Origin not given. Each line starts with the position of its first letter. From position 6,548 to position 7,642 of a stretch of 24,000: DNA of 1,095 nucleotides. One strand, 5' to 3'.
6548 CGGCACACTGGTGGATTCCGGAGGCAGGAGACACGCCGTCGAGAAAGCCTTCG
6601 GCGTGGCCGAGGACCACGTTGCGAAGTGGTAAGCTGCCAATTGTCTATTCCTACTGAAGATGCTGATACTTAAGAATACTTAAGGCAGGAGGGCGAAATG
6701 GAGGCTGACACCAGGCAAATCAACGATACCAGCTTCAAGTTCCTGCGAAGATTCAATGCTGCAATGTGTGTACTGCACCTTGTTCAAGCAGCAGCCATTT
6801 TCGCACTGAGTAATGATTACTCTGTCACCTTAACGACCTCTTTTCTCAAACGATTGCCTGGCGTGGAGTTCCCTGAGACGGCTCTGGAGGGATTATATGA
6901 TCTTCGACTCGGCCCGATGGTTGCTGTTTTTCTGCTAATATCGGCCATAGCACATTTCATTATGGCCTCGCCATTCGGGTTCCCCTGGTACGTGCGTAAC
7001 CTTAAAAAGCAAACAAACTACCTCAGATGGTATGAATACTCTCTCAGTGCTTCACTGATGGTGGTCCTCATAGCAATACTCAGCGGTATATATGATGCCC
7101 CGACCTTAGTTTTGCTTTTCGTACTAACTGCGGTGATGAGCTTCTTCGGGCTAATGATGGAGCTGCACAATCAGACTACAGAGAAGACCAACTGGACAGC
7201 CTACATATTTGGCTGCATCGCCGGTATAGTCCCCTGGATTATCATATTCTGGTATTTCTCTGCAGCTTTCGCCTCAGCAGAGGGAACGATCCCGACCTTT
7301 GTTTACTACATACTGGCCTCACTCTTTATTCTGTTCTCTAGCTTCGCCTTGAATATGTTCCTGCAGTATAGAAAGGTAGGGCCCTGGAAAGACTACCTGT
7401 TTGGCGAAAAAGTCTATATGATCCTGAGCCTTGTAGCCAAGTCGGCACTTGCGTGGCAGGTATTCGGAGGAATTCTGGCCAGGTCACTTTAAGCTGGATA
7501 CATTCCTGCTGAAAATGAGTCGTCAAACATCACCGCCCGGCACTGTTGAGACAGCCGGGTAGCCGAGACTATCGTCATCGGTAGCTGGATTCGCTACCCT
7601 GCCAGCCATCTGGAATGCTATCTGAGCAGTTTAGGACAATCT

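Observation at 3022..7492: Heliorhodopsin embedded in a peroxide-defence neighbourhood of a probable anaerobe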

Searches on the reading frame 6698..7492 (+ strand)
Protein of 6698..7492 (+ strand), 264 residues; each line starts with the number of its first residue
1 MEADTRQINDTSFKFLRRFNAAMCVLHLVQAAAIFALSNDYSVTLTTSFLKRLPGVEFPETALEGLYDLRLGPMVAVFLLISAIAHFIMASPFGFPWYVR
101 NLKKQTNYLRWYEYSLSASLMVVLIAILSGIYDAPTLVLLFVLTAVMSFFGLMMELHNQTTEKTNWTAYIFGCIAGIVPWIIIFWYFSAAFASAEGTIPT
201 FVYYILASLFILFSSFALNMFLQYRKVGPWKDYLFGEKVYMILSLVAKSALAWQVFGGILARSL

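Call 6: search_protein_families(library=pfam, proteins=[window:6698-7492:+])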
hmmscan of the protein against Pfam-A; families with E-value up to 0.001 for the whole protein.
window:6698-7492:+ (264 aa): 1 family
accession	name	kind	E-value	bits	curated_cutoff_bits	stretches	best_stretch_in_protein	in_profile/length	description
PF18761.7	Heliorhodopsin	-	1.1e-97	326.6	26.7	1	16-260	1-242/242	Heliorhodopsin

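Call 9: search_solved_structures(query=window:6698-7492:+, show_alignments=2)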
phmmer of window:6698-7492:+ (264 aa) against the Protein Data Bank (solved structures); distinct sequences matched with E-value up to 0.001: 6.
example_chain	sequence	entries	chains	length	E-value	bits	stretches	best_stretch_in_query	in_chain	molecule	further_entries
6is6_A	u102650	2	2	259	5e-78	265.5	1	10-260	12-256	heliorhodopsin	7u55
7clj_A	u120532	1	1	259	1.2e-77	264.3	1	10-260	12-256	heliorhodopsin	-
6su3_X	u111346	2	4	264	6.2e-58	199.7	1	13-261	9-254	48C12 heliorhodopsin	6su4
9ljj_A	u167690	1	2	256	6.7e-58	199.6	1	13-260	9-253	Heliorhodopsin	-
6uh3_A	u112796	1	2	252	1.4e-57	198.6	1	13-260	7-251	Heliorhodopsin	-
9vfc_A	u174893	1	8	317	7.2e-42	147.1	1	4-260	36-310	heliorhodopsin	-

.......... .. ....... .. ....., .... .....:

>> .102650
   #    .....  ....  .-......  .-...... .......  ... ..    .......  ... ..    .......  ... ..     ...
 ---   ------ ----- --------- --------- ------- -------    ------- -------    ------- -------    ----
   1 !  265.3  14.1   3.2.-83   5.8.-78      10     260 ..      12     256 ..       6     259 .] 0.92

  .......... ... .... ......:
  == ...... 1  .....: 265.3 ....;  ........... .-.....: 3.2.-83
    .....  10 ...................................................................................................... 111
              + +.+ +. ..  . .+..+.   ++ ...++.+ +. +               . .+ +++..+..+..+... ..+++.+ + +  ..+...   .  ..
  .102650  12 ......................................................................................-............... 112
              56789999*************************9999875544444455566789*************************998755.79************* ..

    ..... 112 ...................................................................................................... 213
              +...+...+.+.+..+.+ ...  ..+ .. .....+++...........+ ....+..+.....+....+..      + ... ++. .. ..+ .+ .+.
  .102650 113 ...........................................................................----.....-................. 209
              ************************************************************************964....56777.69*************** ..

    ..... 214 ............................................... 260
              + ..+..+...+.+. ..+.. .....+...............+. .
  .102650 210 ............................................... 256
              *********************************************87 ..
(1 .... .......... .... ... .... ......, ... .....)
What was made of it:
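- On Heliorhodopsin (PF18761 / NF038020): The only support here is the gap-poor alignment to solved HeR structures (call 9).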

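Call 10: find_homologous_proteins(query=window:6698-7489:+)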
Query window:6698-7489:+ (264 aa): 7468 proteins with E <= 0.001 among 8000 candidates; the best 120 are listed.
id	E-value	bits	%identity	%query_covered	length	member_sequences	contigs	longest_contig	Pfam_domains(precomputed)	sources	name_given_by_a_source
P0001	1.5e-159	548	94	100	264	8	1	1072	PF18761.8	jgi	-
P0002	6.7e-146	503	83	100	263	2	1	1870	PF18761.8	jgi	-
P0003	1.7e-140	485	81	100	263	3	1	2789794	PF18761.8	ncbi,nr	ncbi:MAG: heliorhodopsin HeR [Dehalococcoidia bacterium]|nr:MAG: heliorhodopsin HeR [Dehalococcoidia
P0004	1.8e-140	485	80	100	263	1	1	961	PF18761.8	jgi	jgi:hypothetical protein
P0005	5.5e-139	480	80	100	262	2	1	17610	PF18761.8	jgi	jgi:hypothetical protein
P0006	1.3e-138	479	80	100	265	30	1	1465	PF18761.8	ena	-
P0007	1.2e-136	472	79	100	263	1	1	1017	PF18761.8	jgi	-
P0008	2.0e-136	472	79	100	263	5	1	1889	PF18761.8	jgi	jgi:hypothetical protein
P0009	6.8e-136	470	80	100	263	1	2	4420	PF18761.8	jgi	jgi:hypothetical protein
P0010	8.3e-135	466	79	100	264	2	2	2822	PF18761.8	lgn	-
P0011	1.6e-134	466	78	100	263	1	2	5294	PF18761.8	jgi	jgi:hypothetical protein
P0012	9.7e-134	463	77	100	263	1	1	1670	PF18761.8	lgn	-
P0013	1.1e-133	463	79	100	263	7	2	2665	PF18761.8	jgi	jgi:hypothetical protein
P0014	6.5e-129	447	77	100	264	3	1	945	PF18761.8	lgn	-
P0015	9.5e-125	433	75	100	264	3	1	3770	PF18761.8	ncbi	-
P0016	2.8e-124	432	79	91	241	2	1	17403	PF18761.8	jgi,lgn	-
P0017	1.8e-123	429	75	95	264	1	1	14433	PF18761.8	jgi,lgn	-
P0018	8.0e-121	421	70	100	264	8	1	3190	PF18761.8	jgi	jgi:hypothetical protein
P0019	4.7e-119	415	70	98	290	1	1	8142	PF18761.8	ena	-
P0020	1.5e-118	413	74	95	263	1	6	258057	PF18761.8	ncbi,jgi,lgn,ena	-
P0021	2.2e-118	413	72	97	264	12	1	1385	PF18761.8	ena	-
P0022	2.9e-118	412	72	100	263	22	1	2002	PF18761.8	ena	-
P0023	1.1e-117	410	74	95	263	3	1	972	PF18761.8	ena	-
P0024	4.8e-117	408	73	97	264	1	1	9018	PF18761.8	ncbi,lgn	-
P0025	1.0e-115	404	73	97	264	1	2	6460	PF18761.8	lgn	-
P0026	1.3e-115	404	74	95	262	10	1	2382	PF18761.8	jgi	jgi:hypothetical protein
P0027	1.9e-114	400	74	96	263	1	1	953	PF18761.8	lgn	-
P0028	2.0e-114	400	72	96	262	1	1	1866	PF18761.8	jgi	jgi:hypothetical protein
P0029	3.4e-114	399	74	96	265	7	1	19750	PF18761.8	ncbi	-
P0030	5.8e-114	398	70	100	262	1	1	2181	PF18761.8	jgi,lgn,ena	-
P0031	1.0e-113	397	69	100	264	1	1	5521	PF18761.8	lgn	-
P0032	1.7e-113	397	71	96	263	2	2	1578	PF18761.8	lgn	-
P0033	3.8e-113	395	72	97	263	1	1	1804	PF18761.8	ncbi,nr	ncbi:MAG: heliorhodopsin HeR [Chloroflexi bacterium]|nr:heliorhodopsin HeR [Chloroflexota bacterium]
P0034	1.9e-112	393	72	96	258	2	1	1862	PF18761.8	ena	-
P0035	5.4e-112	392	70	98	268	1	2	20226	PF18761.8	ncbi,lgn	-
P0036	6.6e-112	391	69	100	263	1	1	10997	PF18761.8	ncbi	-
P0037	1.3e-109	384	69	99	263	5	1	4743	PF18761.8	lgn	-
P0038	1.8e-108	380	69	98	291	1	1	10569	PF18761.8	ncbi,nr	ncbi:MAG: heliorhodopsin HeR [Dehalococcoidia bacterium]|nr:heliorhodopsin HeR [Dehalococcoidia bact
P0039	2.2e-108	380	68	100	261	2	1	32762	PF18761.8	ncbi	-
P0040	1.2e-106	374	67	97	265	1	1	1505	PF18761.8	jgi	jgi:hypothetical protein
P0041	6.3e-103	362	64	95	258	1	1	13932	PF18761.8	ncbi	-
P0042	3.3e-102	360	65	94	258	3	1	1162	PF18761.8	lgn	-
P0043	4.0e-102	359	66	94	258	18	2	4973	PF18761.8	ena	-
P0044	4.9e-102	359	63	96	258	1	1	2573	PF18761.8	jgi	jgi:hypothetical protein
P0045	1.9e-101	357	63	96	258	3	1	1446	PF18761.8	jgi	jgi:hypothetical protein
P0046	2.7e-101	357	63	95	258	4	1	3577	PF18761.8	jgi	-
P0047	3.1e-101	356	66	94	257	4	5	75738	PF18761.8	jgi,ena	-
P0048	4.9e-101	356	65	94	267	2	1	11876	PF18761.8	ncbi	-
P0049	6.1e-101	355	64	96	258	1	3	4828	PF18761.8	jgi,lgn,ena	-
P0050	7.8e-101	355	66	94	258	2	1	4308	PF18761.8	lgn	-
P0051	1.0e-100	355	64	94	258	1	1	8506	PF18761.8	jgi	jgi:hypothetical protein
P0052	1.0e-100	355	64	95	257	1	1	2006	PF18761.8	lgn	-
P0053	2.2e-100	354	63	95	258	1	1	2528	PF18761.8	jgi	jgi:hypothetical protein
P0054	2.2e-100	354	67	95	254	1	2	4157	PF18761.8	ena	-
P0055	2.4e-100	353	62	95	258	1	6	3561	PF18761.8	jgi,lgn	-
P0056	2.5e-100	353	64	95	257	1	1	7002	PF18761.8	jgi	jgi:hypothetical protein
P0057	2.7e-100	353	64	94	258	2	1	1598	PF18761.8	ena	-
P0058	3.5e-100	353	63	95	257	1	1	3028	PF18761.8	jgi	jgi:hypothetical protein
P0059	4.4e-100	353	65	94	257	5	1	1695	PF18761.8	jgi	-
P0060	5.2e-100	352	64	96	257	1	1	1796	PF18761.8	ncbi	-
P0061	6.1e-100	352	62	95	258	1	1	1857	PF18761.8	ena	-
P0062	7.8e-100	352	64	96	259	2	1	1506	PF18761.8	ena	-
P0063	9.5e-100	352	64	95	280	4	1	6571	PF18761.8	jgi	jgi:hypothetical protein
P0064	1.2e-99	351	63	95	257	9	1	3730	PF18761.8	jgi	jgi:hypothetical protein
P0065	1.2e-99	351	62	95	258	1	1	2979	PF18761.8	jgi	jgi:hypothetical protein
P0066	1.7e-99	351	62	95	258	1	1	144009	PF18761.8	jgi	jgi:hypothetical protein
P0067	1.8e-99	351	62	99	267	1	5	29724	PF18761.8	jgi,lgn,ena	-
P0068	1.9e-99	351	62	95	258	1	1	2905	PF18761.8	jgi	-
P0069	1.9e-99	351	63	93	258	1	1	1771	PF18761.8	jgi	jgi:hypothetical protein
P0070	1.9e-99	351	65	94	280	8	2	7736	PF18761.8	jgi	-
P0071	1.9e-99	351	62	95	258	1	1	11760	PF18761.8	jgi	jgi:hypothetical protein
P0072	2.1e-99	350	64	93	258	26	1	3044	PF18761.8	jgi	jgi:hypothetical protein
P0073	2.1e-99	350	65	96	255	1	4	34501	PF18761.8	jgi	jgi:hypothetical protein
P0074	2.2e-99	350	63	95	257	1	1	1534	PF18761.8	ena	-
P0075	2.5e-99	350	62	95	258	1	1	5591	PF18761.8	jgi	jgi:hypothetical protein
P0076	3.1e-99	350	61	95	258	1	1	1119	PF18761.8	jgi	jgi:hypothetical protein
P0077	3.1e-99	350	62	95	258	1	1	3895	PF18761.8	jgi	jgi:hypothetical protein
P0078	3.3e-99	350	65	96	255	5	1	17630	PF18761.8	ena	-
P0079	4.0e-99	350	64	93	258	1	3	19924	PF18761.8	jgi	jgi:hypothetical protein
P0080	4.0e-99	349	62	96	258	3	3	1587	PF18761.8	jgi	-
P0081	4.5e-99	349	62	95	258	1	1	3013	PF18761.8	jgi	jgi:hypothetical protein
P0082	4.7e-99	349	62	95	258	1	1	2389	PF18761.8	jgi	jgi:hypothetical protein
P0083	5.2e-99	349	62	98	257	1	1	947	PF18761.8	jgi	jgi:hypothetical protein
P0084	6.2e-99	349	61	96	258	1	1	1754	PF18761.8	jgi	-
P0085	6.7e-99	349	63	96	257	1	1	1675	PF18761.8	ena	-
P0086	6.9e-99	349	62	95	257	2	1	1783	PF18761.8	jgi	jgi:hypothetical protein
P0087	8.2e-99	348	62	95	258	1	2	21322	PF18761.8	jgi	jgi:hypothetical protein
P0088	8.4e-99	348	61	96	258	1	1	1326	PF18761.8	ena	-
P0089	9.2e-99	348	62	95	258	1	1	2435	PF18761.8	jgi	jgi:hypothetical protein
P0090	9.2e-99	348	62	95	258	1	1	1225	PF18761.8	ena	-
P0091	9.3e-99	348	63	93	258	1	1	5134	PF18761.8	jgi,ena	-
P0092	1.1e-98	348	61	95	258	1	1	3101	PF18761.8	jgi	-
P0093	1.1e-98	348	61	96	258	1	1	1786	PF18761.8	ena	-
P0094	1.1e-98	348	61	95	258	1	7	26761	PF18761.8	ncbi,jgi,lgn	-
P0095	1.2e-98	348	65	96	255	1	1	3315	PF18761.8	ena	-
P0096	1.2e-98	348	61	96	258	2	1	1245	PF18761.8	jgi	jgi:hypothetical protein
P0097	1.3e-98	348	62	93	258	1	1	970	PF18761.8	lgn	-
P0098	1.4e-98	348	62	95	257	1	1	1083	PF18761.8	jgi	-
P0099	1.7e-98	347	62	95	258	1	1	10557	PF18761.8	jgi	jgi:hypothetical protein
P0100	1.9e-98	347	62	95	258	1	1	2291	PF18761.8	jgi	jgi:hypothetical protein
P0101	2.2e-98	347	61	96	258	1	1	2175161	PF18761.8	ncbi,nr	ncbi:MAG: heliorhodopsin HeR [Dehalococcoidia bacterium]|nr:MAG: heliorhodopsin HeR [Dehalococcoidia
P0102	2.7e-98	347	64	96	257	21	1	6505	PF18761.8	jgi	-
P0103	2.8e-98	347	65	94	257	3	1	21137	PF18761.8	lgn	-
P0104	2.9e-98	347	61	99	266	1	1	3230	PF18761.8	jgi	jgi:hypothetical protein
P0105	3.2e-98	347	62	95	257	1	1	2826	PF18761.8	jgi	jgi:hypothetical protein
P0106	3.3e-98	346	63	93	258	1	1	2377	PF18761.8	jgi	jgi:hypothetical protein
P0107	3.9e-98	346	61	95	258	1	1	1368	PF18761.8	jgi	jgi:hypothetical protein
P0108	4.1e-98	346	62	96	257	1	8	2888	PF18761.8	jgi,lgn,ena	jgi:hypothetical protein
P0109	4.4e-98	346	60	95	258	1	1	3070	PF18761.8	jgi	-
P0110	4.7e-98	346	61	97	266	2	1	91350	PF18761.8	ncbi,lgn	-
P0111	4.9e-98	346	61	95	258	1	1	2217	PF18761.8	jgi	jgi:hypothetical protein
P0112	5.8e-98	346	61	96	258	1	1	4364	PF18761.8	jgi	jgi:hypothetical protein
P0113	6.0e-98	346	62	95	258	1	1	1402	PF18761.8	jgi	jgi:hypothetical protein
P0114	6.0e-98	346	63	93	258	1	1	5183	PF18761.8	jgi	jgi:hypothetical protein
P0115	6.3e-98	346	62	93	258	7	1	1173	PF18761.8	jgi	-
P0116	6.6e-98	346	65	94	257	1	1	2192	PF18761.8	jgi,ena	-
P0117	7.8e-98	345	61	96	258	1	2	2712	PF18761.8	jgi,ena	-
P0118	8.3e-98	345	61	98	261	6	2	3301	PF18761.8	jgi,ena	-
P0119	9.1e-98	345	64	93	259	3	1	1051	PF18761.8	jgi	jgi:hypothetical protein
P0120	9.3e-98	345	61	95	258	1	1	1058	PF18761.8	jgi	jgi:hypothetical protein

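Call 11: find_encoding_contigs(protein=P0003, flank=10000, max_places=3)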
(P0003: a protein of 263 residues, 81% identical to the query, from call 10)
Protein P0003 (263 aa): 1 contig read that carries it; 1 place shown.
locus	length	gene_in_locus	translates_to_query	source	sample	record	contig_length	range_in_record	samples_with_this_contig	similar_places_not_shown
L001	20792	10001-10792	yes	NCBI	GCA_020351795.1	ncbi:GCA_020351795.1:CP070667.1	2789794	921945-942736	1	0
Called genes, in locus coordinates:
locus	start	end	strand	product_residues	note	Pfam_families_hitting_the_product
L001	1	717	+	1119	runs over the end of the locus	PF17757:UvrB_inter, PF02559:CarD_TRCF_RID, PF04851:ResIII, PF00270:DEAD, PF00271:Helicase_C, PF03461:TRCF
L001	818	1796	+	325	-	PF02771:Acyl-CoA_dh_N (weak), PF02770:Acyl-CoA_dh_M, PF00441:Acyl-CoA_dh_1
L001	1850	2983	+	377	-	PF02771:Acyl-CoA_dh_N, PF02770:Acyl-CoA_dh_M, PF00441:Acyl-CoA_dh_1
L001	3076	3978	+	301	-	PF08541:ACP_syn_III_C (weak)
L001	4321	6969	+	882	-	PF01134:GIDA (weak), PF01262:AlaDh_PNT_C (faint), PF07992:Pyr_redox_2, PF12831:FAD_oxidored (weak), PF13738:Pyr_redox_3 (weak), PF00070:Pyr_redox, PF02852:Pyr_redox_dim, PF01740:STAS (weak), +2 more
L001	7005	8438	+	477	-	PF00890:FAD_binding_2, PF01266:DAO (weak), PF01593:Amino_oxidase, PF01946:Thi4 (weak), PF07992:Pyr_redox_2 (weak), PF12831:FAD_oxidored, PF13450:NAD_binding_8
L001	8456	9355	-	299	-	PF03851:UvdE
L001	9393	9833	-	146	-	PF01243:PNPOx_N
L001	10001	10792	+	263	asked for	PF18761:Heliorhodopsin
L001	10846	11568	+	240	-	PF09844:DUF2071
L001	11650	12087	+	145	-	-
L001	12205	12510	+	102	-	-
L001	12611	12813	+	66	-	-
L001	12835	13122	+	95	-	PF00708:Acylphosphatase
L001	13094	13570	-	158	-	-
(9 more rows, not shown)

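Call 12: find_encoding_contigs(protein=P0005, flank=10000, max_places=3)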
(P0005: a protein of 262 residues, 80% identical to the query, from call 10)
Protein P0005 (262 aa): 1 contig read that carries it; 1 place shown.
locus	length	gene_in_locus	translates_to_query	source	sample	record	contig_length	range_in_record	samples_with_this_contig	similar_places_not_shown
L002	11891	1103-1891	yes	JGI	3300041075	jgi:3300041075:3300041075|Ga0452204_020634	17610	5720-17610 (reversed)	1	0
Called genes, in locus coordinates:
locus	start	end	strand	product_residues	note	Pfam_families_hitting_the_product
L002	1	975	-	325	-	?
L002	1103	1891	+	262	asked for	PF18761:Heliorhodopsin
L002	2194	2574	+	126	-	PF09946:DUF2178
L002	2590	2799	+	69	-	PF12844:HTH_19, PF01381:HTH_3, PF13443:HTH_26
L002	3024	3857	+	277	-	PF02129:Peptidase_S15 (faint), PF05448:AXE1 (faint), PF12146:Hydrolase_4, PF20434:BD-FAE (faint), PF00561:Abhydrolase_1, PF12695:Abhydrolase_5 (faint), PF12697:Abhydrolase_6, PF20408:Abhydrolase_11 (faint)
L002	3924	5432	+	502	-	PF00370:FGGY_N, PF02782:FGGY_C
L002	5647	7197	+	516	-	PF00920:ILVD_EDD_N, PF24877:ILV_EDD_C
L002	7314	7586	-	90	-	-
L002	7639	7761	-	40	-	-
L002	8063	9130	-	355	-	PF00037:Fer4 (faint), PF14697:Fer4_21 (weak), PF12838:Fer4_7 (weak)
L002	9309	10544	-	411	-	PF02771:Acyl-CoA_dh_N, PF02770:Acyl-CoA_dh_M, PF00441:Acyl-CoA_dh_1, PF08028:Acyl-CoA_dh_2, PF22924:ACOX_C_alpha1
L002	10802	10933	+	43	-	-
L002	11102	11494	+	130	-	-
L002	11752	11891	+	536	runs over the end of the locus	PF01266:DAO (faint), PF13450:NAD_binding_8 (weak), PF00732:GMC_oxred_N (weak), PF05199:GMC_oxred_C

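Call 13: find_encoding_contigs(protein=P0020, flank=10000, max_places=3)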
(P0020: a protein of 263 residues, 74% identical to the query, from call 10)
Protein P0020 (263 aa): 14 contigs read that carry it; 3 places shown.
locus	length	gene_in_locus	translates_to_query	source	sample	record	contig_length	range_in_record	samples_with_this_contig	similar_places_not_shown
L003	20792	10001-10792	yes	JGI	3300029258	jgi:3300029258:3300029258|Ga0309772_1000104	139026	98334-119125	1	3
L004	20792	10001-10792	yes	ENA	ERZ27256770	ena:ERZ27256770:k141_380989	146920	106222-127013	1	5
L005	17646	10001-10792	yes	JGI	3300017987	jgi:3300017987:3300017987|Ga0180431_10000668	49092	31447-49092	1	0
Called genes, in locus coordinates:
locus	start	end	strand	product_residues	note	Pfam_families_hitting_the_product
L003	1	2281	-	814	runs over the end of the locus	PF13567:DUF4131, PF03772:Competence, PF00753:Lactamase_B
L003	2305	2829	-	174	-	PF10531:SLBB, PF03934:T2SSK, PF12836:HHH_3, PF00633:HHH (faint)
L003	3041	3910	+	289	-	PF03631:Virul_fac_BrkB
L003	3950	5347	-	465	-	PF02525:Flavodoxin_2 (weak), PF03358:FMN_red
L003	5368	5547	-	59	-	-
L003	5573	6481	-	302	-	PF04072:LCM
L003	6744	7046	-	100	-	-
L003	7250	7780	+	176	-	PF02469:Fasciclin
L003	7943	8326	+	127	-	PF01243:PNPOx_N (weak)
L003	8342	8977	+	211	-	PF04463:2-thiour_desulf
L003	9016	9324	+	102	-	PF08349:DUF1722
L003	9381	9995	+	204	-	-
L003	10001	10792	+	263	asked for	PF18761:Heliorhodopsin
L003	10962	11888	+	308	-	PF00294:PfkB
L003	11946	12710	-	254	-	-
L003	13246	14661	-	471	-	PF02629:CoA_binding, PF13380:CoA_binding_2, PF13607:Succ_CoA_lig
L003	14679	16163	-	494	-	PF02629:CoA_binding, PF13380:CoA_binding_2, PF13607:Succ_CoA_lig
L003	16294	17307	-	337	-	PF00044:Gp_dh_N, PF02800:Gp_dh_C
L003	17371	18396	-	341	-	PF06050:HGD-D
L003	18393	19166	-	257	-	-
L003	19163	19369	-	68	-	PF21748:UPF0150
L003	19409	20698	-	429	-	PF03952:Enolase_N, PF00113:Enolase_C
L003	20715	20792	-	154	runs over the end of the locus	PF02481:DNA_processg_A (weak), PF18306:LDcluster4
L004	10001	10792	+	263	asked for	PF18761:Heliorhodopsin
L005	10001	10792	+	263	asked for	PF18761:Heliorhodopsin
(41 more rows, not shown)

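Call 16: find_related_loci(query=A1, collection=genome_contigs, flank=10000)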
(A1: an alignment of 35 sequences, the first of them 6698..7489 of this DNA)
Query A1 (264 aa) in genome_contigs; peptide patterns used: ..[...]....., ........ (x = any residue, [..] = any of these).
599 stretches matched a pattern (row limit reached: there are more); 537 encode a relative of the query (tblastn E <= 1e-3); the best 80 are kept; 80 distinct loci.
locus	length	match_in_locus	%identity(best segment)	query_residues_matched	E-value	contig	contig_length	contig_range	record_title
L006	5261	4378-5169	98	1-264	5e-177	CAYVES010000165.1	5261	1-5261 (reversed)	MAG TPA_asm: uncultured Dehalococcoidia bacterium isolate SRP214966_co5_396 genome assembly, contig: NODE_18391_length_5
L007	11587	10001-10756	74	9-260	2e-125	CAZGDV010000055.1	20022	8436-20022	MAG TPA_asm: uncultured Dehalococcoidia bacterium isolate binchicken_co334_68 genome assembly, contig: NODE_4615_length_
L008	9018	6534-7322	71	1-263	9e-124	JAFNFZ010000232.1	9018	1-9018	MAG: Chloroflexota bacterium isolate bin_27 PROKKA_contig000232, whole genome shotgun sequence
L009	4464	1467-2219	74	12-262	6e-123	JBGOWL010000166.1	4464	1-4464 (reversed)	MAG: Dehalococcoidia bacterium isolate OBJ_0618_130150_93 k141_5109283_length_4464_cov_12.0784, whole genome shotgun seq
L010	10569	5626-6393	69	2-260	2e-115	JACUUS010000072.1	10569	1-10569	MAG: Dehalococcoidia bacterium isolate Kmv37 NODE_3075_length_10569_cov_7.175671, whole genome shotgun sequence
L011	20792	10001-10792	67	2-263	8e-115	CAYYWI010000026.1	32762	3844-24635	MAG TPA_asm: uncultured Dehalococcoidia bacterium isolate SRP263991_co7_909 genome assembly, contig: NODE_1732_length_32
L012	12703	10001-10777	62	2-260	2e-107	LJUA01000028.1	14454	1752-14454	MAG: Dehalococcoidia bacterium SM23_28_2 WORSMTZ_9350, whole genome shotgun sequence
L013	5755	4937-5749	57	2-260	1e-100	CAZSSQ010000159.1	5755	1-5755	MAG TPA_asm: uncultured Dehalococcoidia bacterium isolate binchicken_co89_553 genome assembly, contig: NODE_30094_length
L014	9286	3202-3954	59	10-260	7e-97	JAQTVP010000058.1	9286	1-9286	MAG: Dehalococcoidales bacterium isolate STB_90 NODE_20056_length_9286_cov_2.772246_Sandtown_B, whole genome shotgun seq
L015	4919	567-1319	57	9-260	7e-97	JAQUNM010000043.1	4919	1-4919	MAG: Candidatus Paceibacterota bacterium isolate STD1_178 NODE_67761_length_4919_cov_2.828047_Sandtown_D1, whole genome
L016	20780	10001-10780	57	1-260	2e-96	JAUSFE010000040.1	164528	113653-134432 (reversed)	MAG: Dehalococcoidia bacterium isolate E14_maxbin.284_sub E14_k141_519035, whole genome shotgun sequence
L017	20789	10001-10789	56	1-263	2e-96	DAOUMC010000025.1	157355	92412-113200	MAG TPA_asm: Dehalococcoidales bacterium isolate W31_74 k127_911566, whole genome shotgun sequence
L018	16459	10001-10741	62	12-258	3e-96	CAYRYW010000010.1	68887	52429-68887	MAG TPA_asm: uncultured Dehalococcoidales bacterium isolate binchicken_co334_379 genome assembly, contig: NODE_563_lengt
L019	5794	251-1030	59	6-260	8e-96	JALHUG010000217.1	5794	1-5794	MAG: Dehalococcoidia bacterium isolate PFL44 seq_3255341, whole genome shotgun sequence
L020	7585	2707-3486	58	1-260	3e-95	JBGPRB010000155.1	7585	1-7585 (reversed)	MAG: Dehalococcoidia bacterium isolate OBJ1_062018_150_19 k141_1246261_length_7585_cov_10.8872, whole genome shotgun seq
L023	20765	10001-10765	58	1-260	4e-94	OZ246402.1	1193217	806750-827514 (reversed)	MAG: uncultured Candidatus Saccharibacteria bacterium isolate SRP286056_co1_47 genome assembly, chromosome: 1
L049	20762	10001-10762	57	1-260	1e-87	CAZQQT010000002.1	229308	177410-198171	MAG TPA_asm: uncultured Thermococci archaeon isolate SRP141376_co1_33 genome assembly, contig: NODE_61_length_229308_cov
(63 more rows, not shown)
